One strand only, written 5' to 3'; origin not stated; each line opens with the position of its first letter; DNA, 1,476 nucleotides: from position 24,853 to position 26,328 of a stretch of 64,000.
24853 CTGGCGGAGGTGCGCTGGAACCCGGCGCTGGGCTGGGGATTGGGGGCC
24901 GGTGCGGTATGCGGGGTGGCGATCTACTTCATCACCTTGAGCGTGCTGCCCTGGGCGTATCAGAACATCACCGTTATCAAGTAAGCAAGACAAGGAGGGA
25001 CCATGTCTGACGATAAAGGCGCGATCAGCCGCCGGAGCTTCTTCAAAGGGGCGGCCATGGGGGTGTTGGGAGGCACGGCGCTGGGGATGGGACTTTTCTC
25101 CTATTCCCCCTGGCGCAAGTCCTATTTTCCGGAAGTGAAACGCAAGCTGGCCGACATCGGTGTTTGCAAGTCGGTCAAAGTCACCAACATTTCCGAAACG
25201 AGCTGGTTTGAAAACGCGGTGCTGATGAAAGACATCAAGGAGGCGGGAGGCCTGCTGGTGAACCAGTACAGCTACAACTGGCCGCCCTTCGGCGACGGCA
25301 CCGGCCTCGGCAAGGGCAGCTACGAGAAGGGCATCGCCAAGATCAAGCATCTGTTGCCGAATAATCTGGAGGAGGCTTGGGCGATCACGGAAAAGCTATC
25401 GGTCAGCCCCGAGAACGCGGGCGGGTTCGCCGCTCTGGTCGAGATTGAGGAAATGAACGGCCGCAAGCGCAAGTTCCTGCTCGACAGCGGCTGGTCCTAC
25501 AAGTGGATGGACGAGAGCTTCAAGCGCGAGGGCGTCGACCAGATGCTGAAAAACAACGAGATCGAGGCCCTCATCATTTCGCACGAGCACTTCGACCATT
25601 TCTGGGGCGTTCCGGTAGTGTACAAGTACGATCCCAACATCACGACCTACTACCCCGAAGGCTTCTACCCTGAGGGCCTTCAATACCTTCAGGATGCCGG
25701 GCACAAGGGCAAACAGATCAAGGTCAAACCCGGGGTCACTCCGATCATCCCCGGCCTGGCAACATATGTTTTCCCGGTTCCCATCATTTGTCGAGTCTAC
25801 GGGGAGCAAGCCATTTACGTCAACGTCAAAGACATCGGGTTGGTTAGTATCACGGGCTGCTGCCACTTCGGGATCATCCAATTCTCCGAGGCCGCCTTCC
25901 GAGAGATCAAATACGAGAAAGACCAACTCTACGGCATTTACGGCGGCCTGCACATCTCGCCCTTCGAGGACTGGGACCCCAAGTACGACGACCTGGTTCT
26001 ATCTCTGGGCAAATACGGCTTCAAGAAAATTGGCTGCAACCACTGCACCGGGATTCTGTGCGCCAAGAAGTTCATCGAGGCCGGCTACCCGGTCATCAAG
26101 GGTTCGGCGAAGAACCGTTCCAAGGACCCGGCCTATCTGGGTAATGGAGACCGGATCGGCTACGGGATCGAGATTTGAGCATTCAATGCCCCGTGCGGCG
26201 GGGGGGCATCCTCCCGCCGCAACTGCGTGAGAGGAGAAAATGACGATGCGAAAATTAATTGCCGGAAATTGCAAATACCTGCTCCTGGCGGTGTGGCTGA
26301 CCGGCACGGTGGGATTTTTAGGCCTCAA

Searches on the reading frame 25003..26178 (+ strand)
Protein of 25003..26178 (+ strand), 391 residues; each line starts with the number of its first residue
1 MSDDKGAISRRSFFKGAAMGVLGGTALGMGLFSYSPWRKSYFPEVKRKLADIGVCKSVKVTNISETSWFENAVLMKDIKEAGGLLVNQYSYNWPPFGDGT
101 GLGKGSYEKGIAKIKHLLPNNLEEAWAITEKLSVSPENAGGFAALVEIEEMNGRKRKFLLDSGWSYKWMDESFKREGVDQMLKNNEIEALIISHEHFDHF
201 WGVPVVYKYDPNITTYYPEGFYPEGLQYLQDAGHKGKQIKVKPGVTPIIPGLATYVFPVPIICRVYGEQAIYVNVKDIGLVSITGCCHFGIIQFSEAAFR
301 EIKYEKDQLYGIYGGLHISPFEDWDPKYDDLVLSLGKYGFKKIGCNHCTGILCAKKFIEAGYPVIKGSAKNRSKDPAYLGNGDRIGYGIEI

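Call 3: search_protein_families(library=pfam, proteins=[window:25003-26178:+], max_evalue=0.01)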
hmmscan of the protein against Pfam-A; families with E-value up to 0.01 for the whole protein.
window:25003-26178:+ (391 aa): 2 families
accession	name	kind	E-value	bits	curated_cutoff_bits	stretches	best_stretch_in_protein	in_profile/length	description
PF00753.33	Lactamase_B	-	8.3e-08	32.8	22.7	1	153-242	13-97/196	Metallo-beta-lactamase superfamily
PF12706.13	Lactamase_B_2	-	0.00012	22.2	27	1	156-221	1-66/200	Beta-lactamase superfamily domain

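Call 4: search_protein_families(library=ncbifam, proteins=[window:25003-26178:+], max_evalue=0.01)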
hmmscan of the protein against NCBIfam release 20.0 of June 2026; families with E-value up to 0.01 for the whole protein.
window:25003-26178:+ (391 aa): 3 families
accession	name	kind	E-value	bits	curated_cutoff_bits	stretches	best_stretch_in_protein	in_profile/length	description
TIGR03675.1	arCOG00543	equivalog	5.2e-05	21.7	580.2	1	155-211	197-253/631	beta-CASP ribonuclease aCPSF1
NF045584.1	cas14_MBL_CASP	equivalog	0.0027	16.1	800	1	152-208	20-72/612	type VII CRISPR-associated protein Cas14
TIGR00361.1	ComEC_Rec2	equivalog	0.0051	15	190.05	1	156-225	461-530/663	DNA internalization-related competence protein ComEC/Rec2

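Call 22: search_solved_structures(query=window:25003-26178:+, max_evalue=1)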
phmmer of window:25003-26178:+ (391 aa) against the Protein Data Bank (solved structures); distinct sequences matched with E-value up to 1: 8.
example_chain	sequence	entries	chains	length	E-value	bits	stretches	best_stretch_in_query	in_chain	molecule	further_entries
7dck_A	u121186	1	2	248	2.3e-13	53.2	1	141-357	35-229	Lactamase_B domain-containing protein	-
2p4z_A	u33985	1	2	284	2.4e-09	40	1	271-351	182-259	Metal-dependent hydrolases of the beta-lactamase superfamily II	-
3h3e_A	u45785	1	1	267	0.0041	19.5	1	268-352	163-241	uncharacterized protein Tm1679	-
2xr1_A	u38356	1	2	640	0.021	17.2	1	177-245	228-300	CLEAVAGE AND POLYADENYLATION SPECIFICITY FACTOR 100 KD SUBUNIT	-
2qed_A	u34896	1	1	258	0.22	13.8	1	188-233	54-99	Hydroxyacylglutathione hydrolase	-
6rz0_A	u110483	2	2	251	0.22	13.8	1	184-227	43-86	Hydroxyacylglutathione hydrolase GloB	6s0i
8gyg_A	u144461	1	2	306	0.25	13.6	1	182-208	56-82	Arysulfatase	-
7tgh_S8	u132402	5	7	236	0.79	12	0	191-219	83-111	NADH-ubiquinone oxidoreductase 1, chain, putative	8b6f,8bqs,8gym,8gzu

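Call 33: find_homologous_proteins(query=window:25003-26178:+, max_evalue=1e-10)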
Query window:25003-26178:+ (391 aa): 1057 proteins with E <= 1e-10 among 5382 candidates; the best 120 are listed.
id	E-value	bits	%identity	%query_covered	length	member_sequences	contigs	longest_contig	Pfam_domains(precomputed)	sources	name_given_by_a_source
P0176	1.8e-255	866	94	100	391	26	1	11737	PF00753.34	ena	-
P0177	9.0e-243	824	87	100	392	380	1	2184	PF00753.34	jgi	jgi:7,8-dihydropterin-6-yl-methyl-4-(beta-D-ribofuranosyl)aminobenzene 5'-phosphate synthase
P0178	2.2e-239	813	86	100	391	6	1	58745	PF00753.34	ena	-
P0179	3.9e-236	802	84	100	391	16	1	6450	PF00753.34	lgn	-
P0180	2.6e-234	796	83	100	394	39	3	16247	PF00753.34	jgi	-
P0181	3.5e-232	789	82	100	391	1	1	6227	PF00753.34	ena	-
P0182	5.3e-232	788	83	100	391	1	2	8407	-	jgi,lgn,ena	jgi:7,8-dihydropterin-6-yl-methyl-4-(beta-D-ribofuranosyl)aminobenzene 5'-phosphate synthase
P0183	7.1e-231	785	82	100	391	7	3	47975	PF00753.34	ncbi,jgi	-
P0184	3.0e-230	783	81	100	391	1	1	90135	PF00753.34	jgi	jgi:7,8-dihydropterin-6-yl-methyl-4-(beta-D-ribofuranosyl)aminobenzene 5'-phosphate synthase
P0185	2.0e-229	780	81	100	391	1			PF00753.34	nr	nr:MBL fold metallo-hydrolase [Desulfobacula sp.]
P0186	5.1e-229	778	80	100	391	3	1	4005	PF00753.34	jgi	-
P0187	7.9e-229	778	83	100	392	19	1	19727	-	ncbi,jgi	jgi:7,8-dihydropterin-6-yl-methyl-4-(beta-D-ribofuranosyl)aminobenzene 5'-phosphate synthase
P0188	1.5e-228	777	81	100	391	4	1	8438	PF00753.34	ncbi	-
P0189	3.4e-228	776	81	100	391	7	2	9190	PF00753.34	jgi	jgi:7,8-dihydropterin-6-yl-methyl-4-(beta-D-ribofuranosyl)aminobenzene 5'-phosphate synthase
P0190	1.4e-225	767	81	100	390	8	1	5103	-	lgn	-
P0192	1.3e-224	764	79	100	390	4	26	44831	PF00753.34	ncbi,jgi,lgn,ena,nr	ncbi:MAG TPA: MBL fold metallo-hydrolase [Smithella sp.]|nr:MBL fold metallo-hydrolase [Smithellacea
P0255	1.0e-204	698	74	99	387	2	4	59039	PF00753.34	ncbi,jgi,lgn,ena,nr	ncbi:MAG TPA: MBL fold metallo-hydrolase [Spirochaetota bacterium]|nr:MBL fold metallo-hydrolase [Sp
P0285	9.2e-199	679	73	99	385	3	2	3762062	-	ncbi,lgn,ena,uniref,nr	ncbi:MBL fold hydrolase [Pseudodesulfovibrio nedwellii]|uniref:MBL fold hydrolase n=1 Tax=Pseudodesu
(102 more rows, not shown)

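Call 34: find_encoding_contigs(protein=P0285, flank=9000, max_places=1)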
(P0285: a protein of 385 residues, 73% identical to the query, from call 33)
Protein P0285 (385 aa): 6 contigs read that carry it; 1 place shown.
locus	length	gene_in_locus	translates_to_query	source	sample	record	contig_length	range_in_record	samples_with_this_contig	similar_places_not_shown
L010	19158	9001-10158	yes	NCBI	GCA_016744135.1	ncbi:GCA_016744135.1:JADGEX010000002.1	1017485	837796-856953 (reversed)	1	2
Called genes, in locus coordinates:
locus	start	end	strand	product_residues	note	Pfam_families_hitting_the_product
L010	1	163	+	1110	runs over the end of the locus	PF02743:dCache_1, PF21623:HK_sensor_dom_bact, PF00512:HisKA, PF02518:HATPase_c, PF00072:Response_reg, PF01627:Hpt (weak)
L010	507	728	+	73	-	-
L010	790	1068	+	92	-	-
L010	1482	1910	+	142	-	PF01475:FUR, PF08461:WHD_RNase_R (faint)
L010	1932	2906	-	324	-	-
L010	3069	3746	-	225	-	PF12945:PilZNR, PF07238:PilZ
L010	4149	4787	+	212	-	PF00702:Hydrolase, PF13419:HAD_2, PF13242:Hydrolase_like (weak)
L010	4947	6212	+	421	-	-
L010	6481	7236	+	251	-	PF00392:GntR, PF07729:FCD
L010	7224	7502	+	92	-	-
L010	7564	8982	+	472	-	-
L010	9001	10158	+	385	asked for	-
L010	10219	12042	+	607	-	PF02492:cobW, PF07683:CobW_C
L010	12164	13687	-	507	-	PF13520:AA_permease_2, PF00324:AA_permease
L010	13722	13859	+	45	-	-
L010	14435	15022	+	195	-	PF13526:DUF4125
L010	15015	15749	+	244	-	PF01925:TauE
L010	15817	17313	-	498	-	PF00158:Sigma54_activat, PF14532:Sigma54_activ_2, PF07728:AAA_5 (weak), PF25601:AAA_lid_14, PF02954:HTH_8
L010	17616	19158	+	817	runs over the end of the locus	PF02901:PFL-like, PF01228:Gly_radical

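Call 35: find_encoding_contigs(protein=P0255, flank=9000, max_places=1)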
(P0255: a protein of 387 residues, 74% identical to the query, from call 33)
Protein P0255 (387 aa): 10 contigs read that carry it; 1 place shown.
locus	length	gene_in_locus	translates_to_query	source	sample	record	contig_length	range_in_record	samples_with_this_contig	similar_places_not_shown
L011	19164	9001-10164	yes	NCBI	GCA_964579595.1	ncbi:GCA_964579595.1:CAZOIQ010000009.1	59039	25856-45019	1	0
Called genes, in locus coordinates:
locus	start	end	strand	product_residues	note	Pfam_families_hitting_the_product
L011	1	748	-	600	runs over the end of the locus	PF00005:ABC_tran, PF03193:RsgA_GTPase (faint), PF13476:AAA_23 (faint), PF13555:AAA_29 (faint), PF12848:ABC_tran_Xtn, PF00005:ABC_tran, PF02463:SMC_N (weak), PF16326:ABC_tran_CTD, +3 more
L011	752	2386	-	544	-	PF00005:ABC_tran, PF02463:SMC_N (faint), PF13304:AAA_21 (faint), PF12848:ABC_tran_Xtn, PF00005:ABC_tran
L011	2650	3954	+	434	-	-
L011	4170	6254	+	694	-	PF02743:dCache_1, PF00672:HAMP (faint), PF00015:MCPsignal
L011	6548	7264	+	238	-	PF00392:GntR, PF07729:FCD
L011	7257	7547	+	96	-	-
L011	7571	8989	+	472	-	-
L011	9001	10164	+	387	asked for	PF00753:Lactamase_B (weak)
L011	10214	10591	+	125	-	-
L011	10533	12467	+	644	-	PF02492:cobW, PF07683:CobW_C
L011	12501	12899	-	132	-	PF01740:STAS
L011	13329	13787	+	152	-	-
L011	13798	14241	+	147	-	-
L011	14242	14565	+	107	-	-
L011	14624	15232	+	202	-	-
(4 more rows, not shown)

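Call 36: find_encoding_contigs(protein=P0192, flank=9000, max_places=1)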
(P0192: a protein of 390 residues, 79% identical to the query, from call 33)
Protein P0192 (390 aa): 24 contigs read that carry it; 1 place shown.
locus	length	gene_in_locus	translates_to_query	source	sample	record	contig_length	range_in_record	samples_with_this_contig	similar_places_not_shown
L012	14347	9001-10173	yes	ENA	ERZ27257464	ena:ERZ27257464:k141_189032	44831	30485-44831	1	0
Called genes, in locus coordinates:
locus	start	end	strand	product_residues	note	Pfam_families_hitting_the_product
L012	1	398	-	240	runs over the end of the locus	PF00881:Nitroreductase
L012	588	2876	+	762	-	PF08532:Glyco_hydro_42M (faint)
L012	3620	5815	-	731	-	PF00141:peroxidase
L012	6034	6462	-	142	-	PF01475:FUR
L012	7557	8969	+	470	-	-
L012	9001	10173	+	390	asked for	PF00753:Lactamase_B (weak)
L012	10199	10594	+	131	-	-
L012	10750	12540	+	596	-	PF02492:cobW, PF07683:CobW_C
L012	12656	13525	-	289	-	PF00768:Peptidase_S11, PF02113:Peptidase_S13 (faint), PF13354:Beta-lactamase2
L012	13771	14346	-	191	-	?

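Call 83: search_solved_structures(query=window:25003-26178:+, max_evalue=0.000001, show_alignments=2)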
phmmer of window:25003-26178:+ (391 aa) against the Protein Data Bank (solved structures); distinct sequences matched with E-value up to 0.000001: 2.
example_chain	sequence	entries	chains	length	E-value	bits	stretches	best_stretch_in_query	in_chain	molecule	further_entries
7dck_A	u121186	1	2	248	2.3e-13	53.2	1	141-357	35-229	Lactamase_B domain-containing protein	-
2p4z_A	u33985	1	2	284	2.4e-09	40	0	271-351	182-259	Metal-dependent hydrolases of the beta-lactamase superfamily II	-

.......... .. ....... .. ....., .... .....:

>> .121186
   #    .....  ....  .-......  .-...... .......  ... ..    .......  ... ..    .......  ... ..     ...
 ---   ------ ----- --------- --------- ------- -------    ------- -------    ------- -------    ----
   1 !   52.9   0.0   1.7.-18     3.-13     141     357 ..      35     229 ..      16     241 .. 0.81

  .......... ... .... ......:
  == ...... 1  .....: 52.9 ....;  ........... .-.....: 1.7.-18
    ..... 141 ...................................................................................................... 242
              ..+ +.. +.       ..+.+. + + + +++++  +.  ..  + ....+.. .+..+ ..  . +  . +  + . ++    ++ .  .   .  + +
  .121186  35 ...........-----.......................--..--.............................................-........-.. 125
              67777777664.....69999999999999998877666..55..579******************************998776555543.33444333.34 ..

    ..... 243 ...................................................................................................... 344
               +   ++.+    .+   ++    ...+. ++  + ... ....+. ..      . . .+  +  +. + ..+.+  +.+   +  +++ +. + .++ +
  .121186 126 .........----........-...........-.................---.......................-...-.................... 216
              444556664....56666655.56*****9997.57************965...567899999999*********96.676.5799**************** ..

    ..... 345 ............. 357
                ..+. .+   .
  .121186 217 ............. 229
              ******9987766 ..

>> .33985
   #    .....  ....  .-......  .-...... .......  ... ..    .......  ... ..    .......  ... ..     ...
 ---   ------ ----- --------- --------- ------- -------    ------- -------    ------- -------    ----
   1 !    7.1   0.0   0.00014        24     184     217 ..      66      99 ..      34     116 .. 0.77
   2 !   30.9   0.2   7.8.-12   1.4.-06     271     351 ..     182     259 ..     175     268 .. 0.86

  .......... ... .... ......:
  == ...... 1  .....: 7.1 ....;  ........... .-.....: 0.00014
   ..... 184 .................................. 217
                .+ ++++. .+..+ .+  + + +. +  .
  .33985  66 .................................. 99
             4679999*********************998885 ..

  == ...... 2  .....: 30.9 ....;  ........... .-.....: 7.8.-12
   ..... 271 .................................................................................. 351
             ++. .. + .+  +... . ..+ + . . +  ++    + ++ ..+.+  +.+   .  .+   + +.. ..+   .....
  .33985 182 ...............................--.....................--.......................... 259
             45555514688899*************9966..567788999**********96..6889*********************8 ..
